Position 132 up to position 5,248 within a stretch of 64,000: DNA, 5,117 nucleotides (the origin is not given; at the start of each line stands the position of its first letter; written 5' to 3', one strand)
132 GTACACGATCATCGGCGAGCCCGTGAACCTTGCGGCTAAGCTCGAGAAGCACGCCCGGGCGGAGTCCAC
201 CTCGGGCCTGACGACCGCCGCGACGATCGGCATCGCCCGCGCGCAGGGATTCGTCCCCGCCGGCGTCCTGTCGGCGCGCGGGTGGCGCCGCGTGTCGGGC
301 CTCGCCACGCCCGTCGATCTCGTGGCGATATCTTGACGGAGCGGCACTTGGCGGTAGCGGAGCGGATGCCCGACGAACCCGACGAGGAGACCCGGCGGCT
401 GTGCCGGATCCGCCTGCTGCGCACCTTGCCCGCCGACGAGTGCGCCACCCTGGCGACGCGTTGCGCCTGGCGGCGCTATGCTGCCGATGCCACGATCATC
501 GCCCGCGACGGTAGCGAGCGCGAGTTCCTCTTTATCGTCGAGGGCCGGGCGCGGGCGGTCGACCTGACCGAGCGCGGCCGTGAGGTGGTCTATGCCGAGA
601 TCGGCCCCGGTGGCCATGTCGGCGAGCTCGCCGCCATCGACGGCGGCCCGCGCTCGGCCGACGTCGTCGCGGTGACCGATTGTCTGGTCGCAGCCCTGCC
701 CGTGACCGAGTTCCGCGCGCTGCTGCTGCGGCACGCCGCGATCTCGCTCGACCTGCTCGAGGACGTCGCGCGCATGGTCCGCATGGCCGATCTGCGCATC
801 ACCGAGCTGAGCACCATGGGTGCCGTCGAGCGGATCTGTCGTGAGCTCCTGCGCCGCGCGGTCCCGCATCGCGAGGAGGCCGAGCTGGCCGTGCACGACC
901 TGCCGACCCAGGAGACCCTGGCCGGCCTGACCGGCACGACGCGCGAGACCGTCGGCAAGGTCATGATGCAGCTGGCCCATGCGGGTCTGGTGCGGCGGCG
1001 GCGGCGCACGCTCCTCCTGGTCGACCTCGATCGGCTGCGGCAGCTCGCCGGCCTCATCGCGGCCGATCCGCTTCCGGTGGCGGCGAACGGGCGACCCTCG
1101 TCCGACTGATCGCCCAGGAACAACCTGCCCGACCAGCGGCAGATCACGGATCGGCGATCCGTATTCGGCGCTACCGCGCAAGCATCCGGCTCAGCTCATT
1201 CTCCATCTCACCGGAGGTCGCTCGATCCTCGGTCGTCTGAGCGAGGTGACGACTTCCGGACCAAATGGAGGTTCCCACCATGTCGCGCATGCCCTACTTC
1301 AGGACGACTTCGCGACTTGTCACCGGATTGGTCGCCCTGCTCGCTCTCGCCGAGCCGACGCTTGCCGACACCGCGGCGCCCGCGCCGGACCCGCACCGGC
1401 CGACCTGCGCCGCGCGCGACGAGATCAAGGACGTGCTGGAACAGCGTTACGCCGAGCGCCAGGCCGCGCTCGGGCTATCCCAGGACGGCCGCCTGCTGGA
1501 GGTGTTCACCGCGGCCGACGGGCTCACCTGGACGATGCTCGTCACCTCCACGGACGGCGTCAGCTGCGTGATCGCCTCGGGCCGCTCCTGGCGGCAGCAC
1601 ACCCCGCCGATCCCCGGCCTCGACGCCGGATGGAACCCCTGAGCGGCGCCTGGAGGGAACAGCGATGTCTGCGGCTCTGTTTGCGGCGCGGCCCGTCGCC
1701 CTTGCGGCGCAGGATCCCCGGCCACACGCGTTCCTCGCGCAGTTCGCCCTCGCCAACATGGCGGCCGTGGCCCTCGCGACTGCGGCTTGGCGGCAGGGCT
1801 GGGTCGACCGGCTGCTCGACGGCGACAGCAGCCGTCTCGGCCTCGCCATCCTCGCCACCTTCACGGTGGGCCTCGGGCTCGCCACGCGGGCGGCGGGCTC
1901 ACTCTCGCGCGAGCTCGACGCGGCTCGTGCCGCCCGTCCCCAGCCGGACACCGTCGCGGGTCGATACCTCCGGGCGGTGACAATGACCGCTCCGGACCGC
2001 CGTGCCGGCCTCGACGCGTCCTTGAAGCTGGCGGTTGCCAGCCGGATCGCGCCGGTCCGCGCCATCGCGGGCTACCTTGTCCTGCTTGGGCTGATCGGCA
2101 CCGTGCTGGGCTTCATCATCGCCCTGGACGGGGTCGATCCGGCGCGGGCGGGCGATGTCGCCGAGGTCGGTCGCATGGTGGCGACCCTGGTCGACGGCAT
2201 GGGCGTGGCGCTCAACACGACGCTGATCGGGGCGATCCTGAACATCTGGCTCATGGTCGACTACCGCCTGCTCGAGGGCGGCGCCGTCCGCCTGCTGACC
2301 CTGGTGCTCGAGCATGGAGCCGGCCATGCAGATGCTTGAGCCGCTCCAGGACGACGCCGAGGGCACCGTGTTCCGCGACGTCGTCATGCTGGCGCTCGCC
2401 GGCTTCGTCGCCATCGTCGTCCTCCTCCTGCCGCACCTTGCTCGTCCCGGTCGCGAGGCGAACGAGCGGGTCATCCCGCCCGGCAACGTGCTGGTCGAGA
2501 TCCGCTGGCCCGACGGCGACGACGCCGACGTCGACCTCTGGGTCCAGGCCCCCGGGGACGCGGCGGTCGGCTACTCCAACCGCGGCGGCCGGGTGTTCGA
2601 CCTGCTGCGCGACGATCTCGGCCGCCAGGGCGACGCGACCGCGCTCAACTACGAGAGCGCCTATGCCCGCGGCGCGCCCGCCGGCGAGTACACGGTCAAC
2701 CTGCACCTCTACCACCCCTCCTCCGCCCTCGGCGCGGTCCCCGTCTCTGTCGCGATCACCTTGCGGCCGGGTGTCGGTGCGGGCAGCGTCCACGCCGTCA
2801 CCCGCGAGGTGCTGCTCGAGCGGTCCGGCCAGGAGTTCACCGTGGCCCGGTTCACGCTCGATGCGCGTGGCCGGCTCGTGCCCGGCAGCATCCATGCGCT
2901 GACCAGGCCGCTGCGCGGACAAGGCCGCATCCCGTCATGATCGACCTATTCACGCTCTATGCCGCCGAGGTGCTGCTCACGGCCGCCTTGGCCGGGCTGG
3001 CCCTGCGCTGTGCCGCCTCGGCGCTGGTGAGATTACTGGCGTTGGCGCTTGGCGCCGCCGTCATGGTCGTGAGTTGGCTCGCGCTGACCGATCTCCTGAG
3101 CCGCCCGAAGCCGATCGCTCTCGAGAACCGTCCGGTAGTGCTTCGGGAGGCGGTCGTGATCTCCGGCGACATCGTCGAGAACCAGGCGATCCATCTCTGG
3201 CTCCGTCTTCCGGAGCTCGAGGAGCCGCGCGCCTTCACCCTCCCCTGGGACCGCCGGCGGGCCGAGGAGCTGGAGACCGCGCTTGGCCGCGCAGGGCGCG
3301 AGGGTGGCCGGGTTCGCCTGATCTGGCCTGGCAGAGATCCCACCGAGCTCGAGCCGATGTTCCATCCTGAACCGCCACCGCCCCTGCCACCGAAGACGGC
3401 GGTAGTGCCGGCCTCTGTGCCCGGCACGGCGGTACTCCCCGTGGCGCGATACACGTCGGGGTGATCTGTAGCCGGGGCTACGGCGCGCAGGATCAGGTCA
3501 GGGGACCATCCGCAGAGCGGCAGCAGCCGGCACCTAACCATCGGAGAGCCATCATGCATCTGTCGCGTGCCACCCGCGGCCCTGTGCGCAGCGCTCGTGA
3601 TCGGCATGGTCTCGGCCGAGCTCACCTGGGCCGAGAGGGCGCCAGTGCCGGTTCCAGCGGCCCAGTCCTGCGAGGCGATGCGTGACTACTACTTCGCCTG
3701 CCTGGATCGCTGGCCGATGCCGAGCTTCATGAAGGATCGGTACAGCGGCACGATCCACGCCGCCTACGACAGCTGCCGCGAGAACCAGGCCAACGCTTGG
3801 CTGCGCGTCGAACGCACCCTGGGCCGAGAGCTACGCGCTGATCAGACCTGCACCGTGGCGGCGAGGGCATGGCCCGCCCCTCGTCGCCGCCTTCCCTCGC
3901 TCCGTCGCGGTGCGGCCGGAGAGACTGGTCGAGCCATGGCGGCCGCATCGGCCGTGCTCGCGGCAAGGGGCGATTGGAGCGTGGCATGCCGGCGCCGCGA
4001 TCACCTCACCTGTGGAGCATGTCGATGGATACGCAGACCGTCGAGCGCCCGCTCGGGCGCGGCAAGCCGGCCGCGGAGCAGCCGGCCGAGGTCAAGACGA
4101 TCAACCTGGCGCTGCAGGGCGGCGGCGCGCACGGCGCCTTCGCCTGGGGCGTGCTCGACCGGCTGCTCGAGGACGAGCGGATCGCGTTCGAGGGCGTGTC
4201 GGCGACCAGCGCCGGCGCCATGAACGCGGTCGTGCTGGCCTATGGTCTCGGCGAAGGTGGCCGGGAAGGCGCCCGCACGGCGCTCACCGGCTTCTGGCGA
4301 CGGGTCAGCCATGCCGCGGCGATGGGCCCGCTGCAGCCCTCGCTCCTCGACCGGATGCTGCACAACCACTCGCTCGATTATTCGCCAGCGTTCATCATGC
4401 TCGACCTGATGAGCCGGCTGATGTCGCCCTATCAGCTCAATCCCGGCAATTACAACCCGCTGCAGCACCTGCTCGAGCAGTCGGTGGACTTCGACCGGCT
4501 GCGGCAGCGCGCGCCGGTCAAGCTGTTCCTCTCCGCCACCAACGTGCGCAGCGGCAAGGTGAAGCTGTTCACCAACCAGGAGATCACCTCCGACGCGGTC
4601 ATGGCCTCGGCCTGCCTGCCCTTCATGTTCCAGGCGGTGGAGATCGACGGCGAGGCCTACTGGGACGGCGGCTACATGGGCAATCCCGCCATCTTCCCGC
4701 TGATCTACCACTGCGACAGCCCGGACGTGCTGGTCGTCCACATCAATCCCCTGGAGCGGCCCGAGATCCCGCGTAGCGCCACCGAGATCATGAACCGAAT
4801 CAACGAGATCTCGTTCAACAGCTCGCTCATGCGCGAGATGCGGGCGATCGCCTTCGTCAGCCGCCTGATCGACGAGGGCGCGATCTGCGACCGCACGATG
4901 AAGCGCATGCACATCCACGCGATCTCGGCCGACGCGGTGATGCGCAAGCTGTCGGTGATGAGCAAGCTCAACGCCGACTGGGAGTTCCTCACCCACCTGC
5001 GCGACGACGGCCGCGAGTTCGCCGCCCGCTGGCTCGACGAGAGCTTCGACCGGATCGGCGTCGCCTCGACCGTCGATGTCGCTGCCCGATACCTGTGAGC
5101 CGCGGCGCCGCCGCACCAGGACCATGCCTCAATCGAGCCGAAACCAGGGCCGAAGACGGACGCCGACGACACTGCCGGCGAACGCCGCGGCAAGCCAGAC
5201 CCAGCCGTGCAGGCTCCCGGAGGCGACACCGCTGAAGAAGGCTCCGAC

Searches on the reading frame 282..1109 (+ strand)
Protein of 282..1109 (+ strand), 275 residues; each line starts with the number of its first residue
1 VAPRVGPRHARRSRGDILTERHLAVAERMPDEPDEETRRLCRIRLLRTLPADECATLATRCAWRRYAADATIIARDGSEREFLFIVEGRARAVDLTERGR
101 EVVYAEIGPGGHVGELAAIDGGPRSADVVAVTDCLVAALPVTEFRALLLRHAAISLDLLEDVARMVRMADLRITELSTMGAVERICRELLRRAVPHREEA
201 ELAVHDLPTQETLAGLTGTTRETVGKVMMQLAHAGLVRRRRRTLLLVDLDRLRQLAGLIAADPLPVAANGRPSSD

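Call 72: search_protein_families(library=pfam, proteins=[window:282-1109:+], max_evalue=0.00001)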
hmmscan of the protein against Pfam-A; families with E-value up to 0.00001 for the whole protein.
window:282-1109:+ (275 aa): 2 families
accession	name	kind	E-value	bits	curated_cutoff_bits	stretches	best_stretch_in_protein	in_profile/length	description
PF00027.35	cNMP_binding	-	3.5e-20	72.2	27.5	1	64-151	2-89/89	Cyclic nucleotide-binding domain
PF13545.12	HTH_Crp_2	-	2.3e-12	47.2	27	1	183-255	1-70/70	Crp-like helix-turn-helix domain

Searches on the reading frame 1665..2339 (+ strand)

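Call 72: search_protein_families(library=pfam, proteins=[window:1665-2339:+], max_evalue=0.00001)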
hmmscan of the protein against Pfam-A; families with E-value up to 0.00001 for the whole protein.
window:1665-2339:+ (224 aa): 1 family
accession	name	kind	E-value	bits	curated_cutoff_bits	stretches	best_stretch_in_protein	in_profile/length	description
PF01618.21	MotA_ExbB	-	4.1e-08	33.5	22.9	1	129-207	47-118/127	MotA/TolQ/ExbB proton channel family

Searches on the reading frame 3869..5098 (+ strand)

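Call 72: search_protein_families(library=pfam, proteins=[window:3869-5098:+], max_evalue=0.00001)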
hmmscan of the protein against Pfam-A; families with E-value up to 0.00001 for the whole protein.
window:3869-5098:+ (409 aa): 1 family
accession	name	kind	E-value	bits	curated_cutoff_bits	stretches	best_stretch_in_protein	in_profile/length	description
PF01734.28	Patatin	-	1.3e-24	87.9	27.7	1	80-275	1-187/191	Patatin-like phospholipase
